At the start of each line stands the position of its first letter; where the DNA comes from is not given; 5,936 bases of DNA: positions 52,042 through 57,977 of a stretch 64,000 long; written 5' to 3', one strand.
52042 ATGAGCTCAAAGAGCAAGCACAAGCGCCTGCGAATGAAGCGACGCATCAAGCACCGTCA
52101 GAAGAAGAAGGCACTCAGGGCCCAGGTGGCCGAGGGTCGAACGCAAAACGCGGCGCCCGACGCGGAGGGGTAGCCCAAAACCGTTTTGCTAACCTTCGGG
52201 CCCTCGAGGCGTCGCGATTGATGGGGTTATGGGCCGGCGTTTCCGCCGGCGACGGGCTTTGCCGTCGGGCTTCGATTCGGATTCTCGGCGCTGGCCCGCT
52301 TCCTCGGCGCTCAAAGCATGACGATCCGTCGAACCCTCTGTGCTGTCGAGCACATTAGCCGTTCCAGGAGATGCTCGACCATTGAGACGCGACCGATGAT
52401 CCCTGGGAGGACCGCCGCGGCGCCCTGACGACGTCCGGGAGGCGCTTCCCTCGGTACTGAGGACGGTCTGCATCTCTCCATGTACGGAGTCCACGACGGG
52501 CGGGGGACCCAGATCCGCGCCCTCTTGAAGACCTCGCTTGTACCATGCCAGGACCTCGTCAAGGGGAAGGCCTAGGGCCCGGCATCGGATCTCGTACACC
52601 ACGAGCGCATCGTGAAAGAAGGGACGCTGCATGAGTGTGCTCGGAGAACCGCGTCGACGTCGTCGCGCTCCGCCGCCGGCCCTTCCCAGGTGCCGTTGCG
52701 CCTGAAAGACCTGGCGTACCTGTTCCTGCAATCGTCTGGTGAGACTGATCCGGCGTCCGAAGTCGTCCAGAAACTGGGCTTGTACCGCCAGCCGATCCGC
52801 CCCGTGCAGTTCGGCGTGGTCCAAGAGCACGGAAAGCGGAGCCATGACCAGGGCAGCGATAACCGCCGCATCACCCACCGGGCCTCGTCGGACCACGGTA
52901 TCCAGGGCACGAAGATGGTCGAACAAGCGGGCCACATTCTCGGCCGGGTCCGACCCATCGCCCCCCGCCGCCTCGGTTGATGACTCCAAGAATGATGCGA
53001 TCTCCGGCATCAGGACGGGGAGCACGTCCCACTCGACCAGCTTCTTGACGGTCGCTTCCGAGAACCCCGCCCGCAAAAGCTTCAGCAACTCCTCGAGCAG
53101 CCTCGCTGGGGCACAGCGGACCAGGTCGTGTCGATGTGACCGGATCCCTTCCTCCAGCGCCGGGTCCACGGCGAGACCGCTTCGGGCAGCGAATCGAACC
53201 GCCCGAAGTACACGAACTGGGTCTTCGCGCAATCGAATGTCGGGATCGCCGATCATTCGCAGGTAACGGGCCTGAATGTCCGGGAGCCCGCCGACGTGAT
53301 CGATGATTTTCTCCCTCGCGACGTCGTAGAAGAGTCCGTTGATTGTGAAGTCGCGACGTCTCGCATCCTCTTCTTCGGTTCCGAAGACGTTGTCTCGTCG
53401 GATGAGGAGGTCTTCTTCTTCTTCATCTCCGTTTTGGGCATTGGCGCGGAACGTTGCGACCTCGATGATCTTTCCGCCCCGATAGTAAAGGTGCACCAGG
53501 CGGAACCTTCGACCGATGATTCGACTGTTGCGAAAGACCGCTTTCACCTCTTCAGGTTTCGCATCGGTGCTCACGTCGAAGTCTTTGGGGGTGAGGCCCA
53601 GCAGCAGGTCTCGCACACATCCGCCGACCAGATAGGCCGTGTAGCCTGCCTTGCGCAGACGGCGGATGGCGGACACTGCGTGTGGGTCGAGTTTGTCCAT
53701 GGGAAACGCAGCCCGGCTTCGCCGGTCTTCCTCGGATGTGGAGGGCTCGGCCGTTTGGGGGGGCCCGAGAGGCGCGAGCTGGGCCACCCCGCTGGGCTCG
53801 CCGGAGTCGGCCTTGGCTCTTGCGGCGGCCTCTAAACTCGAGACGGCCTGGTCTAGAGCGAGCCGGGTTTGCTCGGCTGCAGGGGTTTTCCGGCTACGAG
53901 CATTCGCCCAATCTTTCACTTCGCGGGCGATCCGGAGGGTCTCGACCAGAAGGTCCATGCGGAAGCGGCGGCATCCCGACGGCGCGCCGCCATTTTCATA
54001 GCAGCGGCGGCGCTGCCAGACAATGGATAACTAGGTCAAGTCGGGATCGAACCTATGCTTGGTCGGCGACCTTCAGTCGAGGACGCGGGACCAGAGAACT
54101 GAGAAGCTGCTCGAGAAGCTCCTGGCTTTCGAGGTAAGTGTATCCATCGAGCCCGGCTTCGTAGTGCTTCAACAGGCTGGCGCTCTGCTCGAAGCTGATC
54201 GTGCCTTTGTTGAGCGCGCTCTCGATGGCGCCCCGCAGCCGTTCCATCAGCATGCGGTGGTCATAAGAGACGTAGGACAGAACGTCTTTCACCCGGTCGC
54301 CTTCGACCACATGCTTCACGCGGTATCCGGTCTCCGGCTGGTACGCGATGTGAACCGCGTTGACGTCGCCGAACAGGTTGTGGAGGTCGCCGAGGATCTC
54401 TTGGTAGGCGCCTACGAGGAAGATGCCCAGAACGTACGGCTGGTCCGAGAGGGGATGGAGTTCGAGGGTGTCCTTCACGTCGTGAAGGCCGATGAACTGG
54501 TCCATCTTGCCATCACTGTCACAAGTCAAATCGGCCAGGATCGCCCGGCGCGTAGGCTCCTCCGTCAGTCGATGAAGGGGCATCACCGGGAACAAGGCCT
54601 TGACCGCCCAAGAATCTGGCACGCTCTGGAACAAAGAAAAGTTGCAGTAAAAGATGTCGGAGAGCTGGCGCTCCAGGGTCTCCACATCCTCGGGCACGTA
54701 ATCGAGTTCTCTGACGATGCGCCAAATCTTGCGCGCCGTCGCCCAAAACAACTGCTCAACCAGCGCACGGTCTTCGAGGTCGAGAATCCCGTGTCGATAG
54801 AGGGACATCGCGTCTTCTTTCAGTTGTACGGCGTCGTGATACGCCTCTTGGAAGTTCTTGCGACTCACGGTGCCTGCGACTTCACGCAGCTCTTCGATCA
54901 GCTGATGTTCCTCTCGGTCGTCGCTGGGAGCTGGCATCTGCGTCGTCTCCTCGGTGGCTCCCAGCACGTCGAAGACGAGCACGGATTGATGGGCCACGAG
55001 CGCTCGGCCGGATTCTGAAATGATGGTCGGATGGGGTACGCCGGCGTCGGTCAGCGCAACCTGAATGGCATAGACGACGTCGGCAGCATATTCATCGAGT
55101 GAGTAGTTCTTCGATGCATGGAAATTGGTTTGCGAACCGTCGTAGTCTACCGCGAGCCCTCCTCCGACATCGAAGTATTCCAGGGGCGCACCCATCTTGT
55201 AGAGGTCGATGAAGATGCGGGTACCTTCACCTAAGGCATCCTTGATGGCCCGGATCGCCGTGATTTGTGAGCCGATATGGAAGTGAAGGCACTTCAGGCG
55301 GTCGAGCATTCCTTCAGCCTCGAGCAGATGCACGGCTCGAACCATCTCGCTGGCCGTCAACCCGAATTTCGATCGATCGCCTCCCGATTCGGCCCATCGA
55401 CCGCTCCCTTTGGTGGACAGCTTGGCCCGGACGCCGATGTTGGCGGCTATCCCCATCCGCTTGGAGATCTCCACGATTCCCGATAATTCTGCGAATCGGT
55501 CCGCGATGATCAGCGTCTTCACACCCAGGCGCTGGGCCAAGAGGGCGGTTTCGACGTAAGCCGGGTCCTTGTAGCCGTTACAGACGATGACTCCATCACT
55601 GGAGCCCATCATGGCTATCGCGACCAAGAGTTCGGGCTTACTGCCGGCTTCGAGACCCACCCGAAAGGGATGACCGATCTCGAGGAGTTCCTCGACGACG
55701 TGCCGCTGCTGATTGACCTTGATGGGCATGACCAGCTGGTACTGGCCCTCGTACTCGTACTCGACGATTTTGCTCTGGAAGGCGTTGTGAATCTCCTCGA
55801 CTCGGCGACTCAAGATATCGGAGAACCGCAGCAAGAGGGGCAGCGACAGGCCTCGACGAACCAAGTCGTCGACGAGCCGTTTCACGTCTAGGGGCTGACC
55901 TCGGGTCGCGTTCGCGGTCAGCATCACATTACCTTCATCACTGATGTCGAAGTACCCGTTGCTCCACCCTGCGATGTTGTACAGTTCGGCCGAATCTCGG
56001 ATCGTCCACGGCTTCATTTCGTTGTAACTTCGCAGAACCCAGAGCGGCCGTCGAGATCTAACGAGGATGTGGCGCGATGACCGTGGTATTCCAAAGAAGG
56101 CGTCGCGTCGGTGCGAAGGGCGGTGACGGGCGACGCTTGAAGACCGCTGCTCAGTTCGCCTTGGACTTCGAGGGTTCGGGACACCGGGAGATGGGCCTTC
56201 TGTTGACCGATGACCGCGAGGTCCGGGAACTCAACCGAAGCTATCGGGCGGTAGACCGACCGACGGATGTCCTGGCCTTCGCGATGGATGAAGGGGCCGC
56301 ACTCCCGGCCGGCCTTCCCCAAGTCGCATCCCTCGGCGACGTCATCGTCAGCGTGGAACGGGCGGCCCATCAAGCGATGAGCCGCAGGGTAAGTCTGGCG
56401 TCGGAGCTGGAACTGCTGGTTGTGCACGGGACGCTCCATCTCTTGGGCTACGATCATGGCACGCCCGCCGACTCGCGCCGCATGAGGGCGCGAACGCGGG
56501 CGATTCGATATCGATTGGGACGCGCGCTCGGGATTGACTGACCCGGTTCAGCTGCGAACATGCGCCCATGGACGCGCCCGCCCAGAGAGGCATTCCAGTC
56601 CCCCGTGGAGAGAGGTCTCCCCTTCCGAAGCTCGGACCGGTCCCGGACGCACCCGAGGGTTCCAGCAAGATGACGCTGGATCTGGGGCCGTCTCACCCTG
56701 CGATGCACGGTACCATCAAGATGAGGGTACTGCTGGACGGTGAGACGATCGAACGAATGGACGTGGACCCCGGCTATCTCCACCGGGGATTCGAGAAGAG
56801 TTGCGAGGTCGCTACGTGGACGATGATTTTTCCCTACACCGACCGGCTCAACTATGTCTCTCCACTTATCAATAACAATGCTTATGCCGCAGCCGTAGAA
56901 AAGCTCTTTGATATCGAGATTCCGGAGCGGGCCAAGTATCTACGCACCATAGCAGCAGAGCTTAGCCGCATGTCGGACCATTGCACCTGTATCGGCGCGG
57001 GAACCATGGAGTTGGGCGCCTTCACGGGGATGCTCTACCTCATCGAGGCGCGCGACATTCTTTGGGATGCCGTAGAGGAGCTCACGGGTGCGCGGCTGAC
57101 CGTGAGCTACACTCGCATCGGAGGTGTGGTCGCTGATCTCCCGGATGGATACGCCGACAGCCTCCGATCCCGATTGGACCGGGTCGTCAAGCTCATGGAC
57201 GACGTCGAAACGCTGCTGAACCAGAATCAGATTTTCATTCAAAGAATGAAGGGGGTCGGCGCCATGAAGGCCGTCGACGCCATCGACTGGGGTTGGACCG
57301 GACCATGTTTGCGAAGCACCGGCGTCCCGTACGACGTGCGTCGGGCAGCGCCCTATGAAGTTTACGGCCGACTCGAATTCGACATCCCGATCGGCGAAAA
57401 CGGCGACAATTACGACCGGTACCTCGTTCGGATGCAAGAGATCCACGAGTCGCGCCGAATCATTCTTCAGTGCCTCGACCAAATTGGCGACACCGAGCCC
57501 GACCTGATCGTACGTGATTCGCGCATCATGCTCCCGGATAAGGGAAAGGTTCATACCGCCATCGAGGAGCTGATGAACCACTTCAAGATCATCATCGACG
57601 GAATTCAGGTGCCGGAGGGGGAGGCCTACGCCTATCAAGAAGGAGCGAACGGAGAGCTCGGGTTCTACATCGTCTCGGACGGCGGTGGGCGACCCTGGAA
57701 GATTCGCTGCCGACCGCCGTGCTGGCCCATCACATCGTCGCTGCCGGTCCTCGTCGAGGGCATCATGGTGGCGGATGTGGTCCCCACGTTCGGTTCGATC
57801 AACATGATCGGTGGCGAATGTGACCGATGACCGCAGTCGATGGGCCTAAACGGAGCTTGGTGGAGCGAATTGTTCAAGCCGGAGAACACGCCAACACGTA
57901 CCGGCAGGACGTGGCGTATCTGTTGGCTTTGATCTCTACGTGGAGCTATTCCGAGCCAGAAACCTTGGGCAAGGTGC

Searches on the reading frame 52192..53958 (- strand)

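Call 67: search_protein_families(library=pfam, proteins=[window:52192-53958:-], max_evalue=0.00001)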
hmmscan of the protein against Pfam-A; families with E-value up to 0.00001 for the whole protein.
window:52192-53958:- (589 aa): 2 families
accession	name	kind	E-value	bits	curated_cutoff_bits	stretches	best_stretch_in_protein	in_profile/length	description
PF01743.26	PolyA_pol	-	3.3e-34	118.4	23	1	108-234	1-126/126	Poly A polymerase head domain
PF12627.12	PolyA_pol_RNAbd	-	1.4e-13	50.8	22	1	261-323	1-63/64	Probable RNA and SrmB- binding site of polymerase A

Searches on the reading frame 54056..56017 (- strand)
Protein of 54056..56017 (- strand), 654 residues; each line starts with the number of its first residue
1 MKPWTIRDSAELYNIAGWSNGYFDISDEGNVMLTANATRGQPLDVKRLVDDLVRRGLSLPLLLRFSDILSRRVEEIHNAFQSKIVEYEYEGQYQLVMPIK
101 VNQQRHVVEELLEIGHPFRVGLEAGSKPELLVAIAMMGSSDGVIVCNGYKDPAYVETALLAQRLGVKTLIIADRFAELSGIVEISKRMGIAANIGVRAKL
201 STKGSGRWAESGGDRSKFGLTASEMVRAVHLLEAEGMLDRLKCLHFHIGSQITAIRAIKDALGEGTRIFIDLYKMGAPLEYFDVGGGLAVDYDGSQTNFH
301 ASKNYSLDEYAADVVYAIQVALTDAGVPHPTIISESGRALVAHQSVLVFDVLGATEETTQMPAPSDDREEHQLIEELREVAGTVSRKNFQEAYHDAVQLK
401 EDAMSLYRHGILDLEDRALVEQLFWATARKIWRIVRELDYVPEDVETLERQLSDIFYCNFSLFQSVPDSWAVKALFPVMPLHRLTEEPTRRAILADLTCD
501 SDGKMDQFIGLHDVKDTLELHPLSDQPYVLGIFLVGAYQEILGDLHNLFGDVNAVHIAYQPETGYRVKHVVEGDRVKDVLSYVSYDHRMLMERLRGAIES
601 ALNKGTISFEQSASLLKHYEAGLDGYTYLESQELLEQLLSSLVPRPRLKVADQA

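Call 67: search_protein_families(library=pfam, proteins=[window:54056-56017:-], max_evalue=0.00001)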
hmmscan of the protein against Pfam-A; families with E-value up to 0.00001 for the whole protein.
window:54056-56017:- (654 aa): 3 families
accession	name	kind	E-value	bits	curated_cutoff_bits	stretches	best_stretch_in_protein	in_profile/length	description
PF02784.22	Orn_Arg_deC_N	-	2.6e-36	125.7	23.4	1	79-342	10-247/247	Pyridoxal-dependent decarboxylase, pyridoxal binding domain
PF17810.6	Arg_decarb_HB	-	6.6e-24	84.5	23.3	1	368-448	2-83/84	Arginine decarboxylase helical bundle domain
PF17944.6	Arg_decarbox_C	-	9.4e-17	61.7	23.3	1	576-629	1-51/51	Arginine decarboxylase C-terminal helical extension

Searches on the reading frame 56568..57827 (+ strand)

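Call 67: search_protein_families(library=pfam, proteins=[window:56568-57827:+], max_evalue=0.00001)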
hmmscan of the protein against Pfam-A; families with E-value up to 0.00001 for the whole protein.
window:56568-57827:+ (420 aa): 1 family
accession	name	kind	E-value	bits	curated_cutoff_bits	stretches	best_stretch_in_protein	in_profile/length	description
PF00346.24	Complex1_49kDa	-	3.9e-99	331.6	24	1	149-420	2-271/271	Respiratory-chain NADH dehydrogenase, 49 Kd subunit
